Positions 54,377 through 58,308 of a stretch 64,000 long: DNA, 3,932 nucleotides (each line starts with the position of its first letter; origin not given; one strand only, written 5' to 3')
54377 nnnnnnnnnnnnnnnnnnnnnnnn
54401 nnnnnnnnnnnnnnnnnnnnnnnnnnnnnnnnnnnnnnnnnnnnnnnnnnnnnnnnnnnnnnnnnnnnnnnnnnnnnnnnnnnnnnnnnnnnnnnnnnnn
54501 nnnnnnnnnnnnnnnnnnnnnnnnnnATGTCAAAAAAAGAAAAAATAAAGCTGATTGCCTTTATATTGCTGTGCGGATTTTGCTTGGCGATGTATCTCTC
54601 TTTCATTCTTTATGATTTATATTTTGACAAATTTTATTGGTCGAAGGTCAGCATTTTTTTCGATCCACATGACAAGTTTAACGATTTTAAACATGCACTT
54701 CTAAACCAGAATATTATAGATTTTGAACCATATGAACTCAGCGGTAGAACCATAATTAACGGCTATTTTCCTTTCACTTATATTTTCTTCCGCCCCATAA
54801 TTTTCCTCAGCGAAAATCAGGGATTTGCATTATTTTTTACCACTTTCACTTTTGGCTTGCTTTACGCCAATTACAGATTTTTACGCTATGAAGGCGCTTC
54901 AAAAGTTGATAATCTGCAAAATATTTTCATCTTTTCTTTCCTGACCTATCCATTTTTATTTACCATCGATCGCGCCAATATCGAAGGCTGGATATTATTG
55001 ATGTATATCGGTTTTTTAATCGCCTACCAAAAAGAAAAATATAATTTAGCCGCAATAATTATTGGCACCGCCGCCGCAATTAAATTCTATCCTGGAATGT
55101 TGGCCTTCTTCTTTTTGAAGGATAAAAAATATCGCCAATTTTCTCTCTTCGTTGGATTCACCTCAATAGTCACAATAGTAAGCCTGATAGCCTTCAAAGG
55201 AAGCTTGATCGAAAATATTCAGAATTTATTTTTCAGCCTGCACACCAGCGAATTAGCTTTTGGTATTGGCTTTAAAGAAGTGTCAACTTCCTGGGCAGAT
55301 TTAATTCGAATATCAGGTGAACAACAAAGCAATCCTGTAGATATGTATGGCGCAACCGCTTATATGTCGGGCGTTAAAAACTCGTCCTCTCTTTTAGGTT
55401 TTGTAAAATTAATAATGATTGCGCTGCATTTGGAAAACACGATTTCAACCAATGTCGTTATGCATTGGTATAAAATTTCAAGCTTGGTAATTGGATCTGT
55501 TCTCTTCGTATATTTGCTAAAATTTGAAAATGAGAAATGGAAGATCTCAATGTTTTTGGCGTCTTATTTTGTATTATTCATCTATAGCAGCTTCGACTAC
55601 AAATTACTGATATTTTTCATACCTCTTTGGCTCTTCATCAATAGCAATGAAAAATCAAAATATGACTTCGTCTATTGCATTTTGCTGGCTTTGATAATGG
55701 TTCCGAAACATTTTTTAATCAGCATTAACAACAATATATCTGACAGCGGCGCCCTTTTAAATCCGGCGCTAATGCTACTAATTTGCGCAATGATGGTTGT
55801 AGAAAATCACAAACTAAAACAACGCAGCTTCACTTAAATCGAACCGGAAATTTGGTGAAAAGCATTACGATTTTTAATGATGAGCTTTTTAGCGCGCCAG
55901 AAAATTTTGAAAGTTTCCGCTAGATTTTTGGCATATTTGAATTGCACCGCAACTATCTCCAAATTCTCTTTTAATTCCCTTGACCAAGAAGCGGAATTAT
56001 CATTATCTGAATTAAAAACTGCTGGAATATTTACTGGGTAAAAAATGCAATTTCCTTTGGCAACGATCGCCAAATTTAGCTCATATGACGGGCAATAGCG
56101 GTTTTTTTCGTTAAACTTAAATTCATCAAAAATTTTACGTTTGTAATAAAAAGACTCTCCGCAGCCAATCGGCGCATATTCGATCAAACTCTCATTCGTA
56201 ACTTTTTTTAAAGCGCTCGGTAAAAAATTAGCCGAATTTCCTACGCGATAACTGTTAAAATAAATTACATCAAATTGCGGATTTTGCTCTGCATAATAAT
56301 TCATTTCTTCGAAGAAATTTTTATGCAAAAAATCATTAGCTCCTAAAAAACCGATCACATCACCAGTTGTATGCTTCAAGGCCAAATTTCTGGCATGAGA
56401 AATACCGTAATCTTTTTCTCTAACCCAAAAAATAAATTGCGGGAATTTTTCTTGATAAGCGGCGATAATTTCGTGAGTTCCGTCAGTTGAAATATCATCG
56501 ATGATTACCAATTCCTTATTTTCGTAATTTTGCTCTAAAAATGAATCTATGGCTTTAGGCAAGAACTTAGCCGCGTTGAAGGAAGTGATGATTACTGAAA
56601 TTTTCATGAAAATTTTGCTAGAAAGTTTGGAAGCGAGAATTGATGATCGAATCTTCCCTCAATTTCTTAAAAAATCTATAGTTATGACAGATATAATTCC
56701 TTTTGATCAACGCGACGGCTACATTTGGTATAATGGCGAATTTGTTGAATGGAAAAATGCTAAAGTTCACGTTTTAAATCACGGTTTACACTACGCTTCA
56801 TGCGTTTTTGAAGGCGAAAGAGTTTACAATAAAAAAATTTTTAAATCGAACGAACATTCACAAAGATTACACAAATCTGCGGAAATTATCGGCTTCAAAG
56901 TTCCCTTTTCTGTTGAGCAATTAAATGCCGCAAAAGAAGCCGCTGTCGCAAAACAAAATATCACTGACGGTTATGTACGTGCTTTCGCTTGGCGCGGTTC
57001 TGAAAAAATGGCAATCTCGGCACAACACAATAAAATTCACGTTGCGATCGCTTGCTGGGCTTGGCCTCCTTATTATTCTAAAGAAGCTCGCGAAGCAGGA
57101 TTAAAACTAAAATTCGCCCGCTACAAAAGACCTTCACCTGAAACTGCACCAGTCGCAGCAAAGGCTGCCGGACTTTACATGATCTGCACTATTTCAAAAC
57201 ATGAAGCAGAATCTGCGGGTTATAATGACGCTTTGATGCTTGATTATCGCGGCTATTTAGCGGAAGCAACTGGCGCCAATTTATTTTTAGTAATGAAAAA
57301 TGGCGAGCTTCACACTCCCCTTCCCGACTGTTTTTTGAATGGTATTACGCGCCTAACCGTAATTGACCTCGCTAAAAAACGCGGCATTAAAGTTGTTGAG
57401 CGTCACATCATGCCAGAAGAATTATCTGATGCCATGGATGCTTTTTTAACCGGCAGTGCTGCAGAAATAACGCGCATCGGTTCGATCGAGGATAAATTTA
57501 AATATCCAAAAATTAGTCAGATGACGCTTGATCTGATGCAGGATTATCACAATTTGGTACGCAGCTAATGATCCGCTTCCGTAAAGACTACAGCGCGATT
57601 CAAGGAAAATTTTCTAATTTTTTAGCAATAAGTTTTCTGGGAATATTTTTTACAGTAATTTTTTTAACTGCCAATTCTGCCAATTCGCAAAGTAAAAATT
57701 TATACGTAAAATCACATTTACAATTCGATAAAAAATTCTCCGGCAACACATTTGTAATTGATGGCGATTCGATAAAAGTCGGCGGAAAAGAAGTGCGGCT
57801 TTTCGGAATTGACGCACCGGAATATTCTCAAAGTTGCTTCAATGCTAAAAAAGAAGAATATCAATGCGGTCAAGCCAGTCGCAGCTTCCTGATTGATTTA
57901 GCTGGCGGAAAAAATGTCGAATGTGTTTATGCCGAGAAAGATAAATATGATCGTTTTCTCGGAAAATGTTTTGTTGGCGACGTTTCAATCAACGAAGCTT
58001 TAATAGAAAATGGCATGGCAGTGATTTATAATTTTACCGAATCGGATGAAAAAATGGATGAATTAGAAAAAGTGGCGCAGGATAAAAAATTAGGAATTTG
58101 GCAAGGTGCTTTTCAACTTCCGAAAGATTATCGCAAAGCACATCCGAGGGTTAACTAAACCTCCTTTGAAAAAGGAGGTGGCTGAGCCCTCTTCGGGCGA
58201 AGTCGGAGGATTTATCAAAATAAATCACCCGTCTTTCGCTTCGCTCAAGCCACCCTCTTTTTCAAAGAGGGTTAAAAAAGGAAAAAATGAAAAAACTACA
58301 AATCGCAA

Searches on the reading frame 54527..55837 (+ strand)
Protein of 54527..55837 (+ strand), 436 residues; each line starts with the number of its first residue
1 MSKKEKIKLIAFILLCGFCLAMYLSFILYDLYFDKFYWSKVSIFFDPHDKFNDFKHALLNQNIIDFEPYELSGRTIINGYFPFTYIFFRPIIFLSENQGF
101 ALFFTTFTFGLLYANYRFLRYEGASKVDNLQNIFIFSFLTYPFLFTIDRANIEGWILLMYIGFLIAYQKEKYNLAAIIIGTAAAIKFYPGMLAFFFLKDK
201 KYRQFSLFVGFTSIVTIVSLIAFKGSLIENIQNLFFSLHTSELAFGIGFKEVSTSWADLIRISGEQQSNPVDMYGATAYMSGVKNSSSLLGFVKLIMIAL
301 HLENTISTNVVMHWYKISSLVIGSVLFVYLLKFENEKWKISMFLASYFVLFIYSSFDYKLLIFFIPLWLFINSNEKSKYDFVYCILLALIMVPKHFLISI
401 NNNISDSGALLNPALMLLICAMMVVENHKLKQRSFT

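Call 6: search_protein_families(library=pfam, proteins=[window:54527-55837:+], max_evalue=0.00001)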
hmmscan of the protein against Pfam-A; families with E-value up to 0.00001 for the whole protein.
window:54527-55837:+ (436 aa): 1 family
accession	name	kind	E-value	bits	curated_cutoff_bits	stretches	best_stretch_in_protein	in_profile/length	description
PF09594.16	GT87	-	2.4e-14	54.1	25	1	80-236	3-160/237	Glycosyltransferase family 87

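Call 30: search_protein_families(library=ncbifam, proteins=[window:54527-55837:+], max_evalue=0.00001)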
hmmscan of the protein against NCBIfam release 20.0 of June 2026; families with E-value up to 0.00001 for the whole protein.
window:54527-55837:+ (436 aa): 0 families

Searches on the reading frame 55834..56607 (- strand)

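Call 19: search_protein_families(library=pfam, proteins=[window:55834-56607:-], max_evalue=0.0001)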
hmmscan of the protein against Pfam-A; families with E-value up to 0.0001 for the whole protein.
window:55834-56607:- (257 aa): 3 families
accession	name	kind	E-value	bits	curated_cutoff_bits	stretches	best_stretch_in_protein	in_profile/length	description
PF00535.33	Glycos_transf_2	-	2.7e-29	102.7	23.3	1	4-162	1-166/168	Glycosyl transferase family 2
PF13641.12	Glyco_tranf_2_3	-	3.7e-10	40.6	27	1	3-128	3-131/230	Glycosyltransferase like family 2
PF10111.15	Glyco_tranf_2_2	-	2.5e-07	30.9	27.3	1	26-130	23-135/276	Glycosyltransferase like family 2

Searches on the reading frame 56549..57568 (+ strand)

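Call 19: search_protein_families(library=pfam, proteins=[window:56549-57568:+], max_evalue=0.0001)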
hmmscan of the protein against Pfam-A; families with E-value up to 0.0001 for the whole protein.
window:56549-57568:+ (339 aa): 1 family
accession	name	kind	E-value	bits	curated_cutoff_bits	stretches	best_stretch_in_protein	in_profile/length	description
PF01063.24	Aminotran_4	-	1e-46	160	28.5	1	86-313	2-223/223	Amino-transferase class IV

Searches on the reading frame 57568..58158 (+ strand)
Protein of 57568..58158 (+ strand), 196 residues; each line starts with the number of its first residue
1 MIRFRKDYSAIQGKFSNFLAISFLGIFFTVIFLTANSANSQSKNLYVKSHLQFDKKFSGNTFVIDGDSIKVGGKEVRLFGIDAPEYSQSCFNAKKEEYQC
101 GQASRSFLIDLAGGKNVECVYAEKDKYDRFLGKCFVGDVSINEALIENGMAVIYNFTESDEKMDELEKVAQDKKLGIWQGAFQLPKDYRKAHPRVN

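Call 19: search_protein_families(library=pfam, proteins=[window:57568-58158:+], max_evalue=0.0001)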
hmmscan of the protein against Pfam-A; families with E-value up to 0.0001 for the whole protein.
window:57568-58158:+ (196 aa): 1 family
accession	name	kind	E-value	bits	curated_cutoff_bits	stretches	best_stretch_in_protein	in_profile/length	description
PF00565.23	SNase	-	8.2e-20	71.7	21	1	76-179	2-106/107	Staphylococcal nuclease homologue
